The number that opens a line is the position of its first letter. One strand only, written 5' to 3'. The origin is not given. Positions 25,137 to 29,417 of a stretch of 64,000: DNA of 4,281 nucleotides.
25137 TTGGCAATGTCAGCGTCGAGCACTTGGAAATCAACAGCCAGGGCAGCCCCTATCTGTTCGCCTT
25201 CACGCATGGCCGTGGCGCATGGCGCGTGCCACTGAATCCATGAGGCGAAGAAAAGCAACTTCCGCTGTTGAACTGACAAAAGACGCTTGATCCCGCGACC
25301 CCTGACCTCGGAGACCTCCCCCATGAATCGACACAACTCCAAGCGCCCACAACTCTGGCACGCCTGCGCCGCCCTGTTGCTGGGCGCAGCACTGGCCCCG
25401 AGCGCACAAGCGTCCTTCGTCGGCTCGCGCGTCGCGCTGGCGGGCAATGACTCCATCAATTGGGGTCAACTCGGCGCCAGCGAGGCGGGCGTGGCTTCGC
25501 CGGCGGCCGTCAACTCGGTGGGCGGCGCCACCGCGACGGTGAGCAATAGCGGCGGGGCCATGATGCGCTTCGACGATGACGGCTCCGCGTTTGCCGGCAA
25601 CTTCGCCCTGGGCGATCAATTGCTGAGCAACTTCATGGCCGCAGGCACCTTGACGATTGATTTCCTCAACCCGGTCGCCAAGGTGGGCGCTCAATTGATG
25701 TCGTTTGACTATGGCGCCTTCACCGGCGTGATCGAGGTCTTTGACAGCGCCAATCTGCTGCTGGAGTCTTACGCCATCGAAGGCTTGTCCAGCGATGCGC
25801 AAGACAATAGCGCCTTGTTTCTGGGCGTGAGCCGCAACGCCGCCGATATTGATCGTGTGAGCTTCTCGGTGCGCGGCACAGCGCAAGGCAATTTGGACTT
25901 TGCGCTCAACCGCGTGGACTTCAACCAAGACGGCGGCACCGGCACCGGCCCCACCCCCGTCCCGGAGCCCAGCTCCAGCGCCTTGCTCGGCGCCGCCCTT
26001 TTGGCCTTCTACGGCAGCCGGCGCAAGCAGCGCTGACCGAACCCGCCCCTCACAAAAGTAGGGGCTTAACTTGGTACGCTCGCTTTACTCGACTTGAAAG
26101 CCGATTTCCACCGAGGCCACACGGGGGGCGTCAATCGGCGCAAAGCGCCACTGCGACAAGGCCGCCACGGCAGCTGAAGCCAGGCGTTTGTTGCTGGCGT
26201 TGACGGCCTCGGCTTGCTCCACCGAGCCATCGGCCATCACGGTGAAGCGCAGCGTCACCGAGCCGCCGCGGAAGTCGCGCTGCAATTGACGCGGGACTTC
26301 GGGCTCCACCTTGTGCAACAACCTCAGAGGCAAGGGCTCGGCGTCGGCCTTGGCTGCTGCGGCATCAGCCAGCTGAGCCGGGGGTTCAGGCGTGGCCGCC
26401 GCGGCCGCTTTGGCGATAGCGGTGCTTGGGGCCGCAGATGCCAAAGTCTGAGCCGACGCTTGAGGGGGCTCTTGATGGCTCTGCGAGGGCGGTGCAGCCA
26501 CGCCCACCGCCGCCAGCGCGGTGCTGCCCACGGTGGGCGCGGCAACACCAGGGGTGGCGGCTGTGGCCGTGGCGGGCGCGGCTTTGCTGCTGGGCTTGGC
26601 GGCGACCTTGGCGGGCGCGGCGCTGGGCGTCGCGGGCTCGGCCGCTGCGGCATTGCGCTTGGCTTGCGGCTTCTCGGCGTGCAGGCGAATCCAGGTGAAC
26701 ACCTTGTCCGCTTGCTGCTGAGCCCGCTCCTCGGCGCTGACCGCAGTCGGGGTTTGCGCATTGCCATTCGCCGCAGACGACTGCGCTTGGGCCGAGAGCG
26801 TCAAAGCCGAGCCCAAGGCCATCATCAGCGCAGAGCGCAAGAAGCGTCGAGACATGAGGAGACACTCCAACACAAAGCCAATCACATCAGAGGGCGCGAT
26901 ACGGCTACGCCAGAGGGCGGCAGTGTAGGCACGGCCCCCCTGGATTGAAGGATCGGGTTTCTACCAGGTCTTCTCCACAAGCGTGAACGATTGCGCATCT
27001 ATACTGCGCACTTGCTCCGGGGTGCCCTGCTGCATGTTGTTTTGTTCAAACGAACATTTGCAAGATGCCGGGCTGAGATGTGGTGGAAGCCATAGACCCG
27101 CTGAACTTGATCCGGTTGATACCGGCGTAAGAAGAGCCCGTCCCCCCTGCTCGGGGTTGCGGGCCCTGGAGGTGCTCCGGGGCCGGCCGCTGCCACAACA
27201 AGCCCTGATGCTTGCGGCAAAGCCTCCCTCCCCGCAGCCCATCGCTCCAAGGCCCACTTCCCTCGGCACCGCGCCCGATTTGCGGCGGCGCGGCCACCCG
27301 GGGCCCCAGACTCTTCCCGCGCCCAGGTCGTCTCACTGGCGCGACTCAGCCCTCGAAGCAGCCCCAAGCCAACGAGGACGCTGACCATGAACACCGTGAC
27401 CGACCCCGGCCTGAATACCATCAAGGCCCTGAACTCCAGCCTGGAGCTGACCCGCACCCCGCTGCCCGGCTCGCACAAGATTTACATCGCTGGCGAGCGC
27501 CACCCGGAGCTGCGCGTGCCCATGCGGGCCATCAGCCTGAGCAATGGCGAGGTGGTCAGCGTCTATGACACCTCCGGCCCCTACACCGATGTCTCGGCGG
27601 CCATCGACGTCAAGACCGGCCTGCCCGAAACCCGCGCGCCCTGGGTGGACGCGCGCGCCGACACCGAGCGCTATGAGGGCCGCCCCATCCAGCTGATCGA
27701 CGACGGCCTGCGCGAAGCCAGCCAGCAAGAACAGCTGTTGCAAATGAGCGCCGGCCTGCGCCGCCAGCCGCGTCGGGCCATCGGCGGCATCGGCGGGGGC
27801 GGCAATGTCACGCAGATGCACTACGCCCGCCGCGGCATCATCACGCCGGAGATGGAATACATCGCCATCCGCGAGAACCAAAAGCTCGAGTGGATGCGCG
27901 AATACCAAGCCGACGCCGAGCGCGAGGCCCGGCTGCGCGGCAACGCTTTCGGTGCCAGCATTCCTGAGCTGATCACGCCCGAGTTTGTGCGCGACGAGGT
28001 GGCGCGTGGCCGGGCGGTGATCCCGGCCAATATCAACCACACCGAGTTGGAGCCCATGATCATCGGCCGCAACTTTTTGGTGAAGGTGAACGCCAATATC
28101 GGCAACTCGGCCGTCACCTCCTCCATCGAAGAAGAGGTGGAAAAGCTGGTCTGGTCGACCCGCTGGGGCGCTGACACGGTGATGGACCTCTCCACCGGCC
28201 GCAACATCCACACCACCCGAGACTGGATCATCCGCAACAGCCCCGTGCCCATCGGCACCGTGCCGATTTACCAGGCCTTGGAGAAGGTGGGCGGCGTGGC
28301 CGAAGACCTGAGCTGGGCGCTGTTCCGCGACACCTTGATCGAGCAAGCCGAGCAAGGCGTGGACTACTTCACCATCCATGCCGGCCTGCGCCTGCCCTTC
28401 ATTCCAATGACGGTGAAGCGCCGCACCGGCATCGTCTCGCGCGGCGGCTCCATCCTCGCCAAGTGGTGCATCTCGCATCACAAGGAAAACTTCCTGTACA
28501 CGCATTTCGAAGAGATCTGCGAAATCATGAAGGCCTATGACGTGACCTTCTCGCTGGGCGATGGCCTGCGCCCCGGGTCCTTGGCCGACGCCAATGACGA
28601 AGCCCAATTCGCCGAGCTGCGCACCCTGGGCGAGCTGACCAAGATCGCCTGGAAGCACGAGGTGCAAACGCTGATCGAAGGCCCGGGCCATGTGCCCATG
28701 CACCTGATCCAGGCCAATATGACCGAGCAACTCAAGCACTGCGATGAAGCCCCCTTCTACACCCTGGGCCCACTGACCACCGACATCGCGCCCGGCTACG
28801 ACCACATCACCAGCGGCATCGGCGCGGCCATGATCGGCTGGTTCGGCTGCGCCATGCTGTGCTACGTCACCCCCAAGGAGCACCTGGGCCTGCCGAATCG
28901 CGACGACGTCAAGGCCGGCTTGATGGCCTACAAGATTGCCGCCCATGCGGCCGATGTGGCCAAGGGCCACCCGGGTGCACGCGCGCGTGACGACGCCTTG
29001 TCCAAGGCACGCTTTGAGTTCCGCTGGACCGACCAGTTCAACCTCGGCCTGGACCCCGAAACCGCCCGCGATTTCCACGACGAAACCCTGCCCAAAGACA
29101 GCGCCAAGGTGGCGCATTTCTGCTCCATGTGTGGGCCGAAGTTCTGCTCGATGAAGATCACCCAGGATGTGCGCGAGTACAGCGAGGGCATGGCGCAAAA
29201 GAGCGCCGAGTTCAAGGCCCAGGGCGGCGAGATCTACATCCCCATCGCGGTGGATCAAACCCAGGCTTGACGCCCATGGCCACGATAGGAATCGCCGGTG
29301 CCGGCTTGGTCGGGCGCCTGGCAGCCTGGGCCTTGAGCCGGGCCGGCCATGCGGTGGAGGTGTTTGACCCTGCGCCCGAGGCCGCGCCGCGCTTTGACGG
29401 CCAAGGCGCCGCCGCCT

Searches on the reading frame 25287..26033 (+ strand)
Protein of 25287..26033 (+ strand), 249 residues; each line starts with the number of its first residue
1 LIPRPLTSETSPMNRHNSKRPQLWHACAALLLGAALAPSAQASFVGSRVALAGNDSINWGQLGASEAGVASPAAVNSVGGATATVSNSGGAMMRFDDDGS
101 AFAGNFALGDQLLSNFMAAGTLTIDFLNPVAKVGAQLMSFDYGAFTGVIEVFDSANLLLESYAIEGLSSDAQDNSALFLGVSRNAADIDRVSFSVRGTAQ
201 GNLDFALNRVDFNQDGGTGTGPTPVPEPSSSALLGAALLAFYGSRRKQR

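Call 7: search_protein_families(library=pfam, proteins=[window:25287-26033:+], max_evalue=0.001)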
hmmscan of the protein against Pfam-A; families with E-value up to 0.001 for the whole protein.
window:25287-26033:+ (249 aa): 1 family
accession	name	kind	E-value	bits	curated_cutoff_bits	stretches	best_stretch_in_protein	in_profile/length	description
PF07589.16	PEP-CTERM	-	1.4e-05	25.4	20.7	1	224-246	1-24/24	PEP-CTERM motif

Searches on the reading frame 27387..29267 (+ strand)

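Call 7: search_protein_families(library=pfam, proteins=[window:27387-29267:+], max_evalue=0.001)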
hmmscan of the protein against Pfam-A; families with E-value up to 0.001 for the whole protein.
window:27387-29267:+ (627 aa): 2 families
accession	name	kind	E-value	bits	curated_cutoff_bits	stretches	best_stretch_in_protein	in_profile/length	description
PF01964.24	ThiC_Rad_SAM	-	3e-184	613.1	25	1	142-593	1-419/420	Radical SAM ThiC family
PF13667.11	ThiC-associated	-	2.7e-23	82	27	1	25-94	1-81/81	ThiC-associated domain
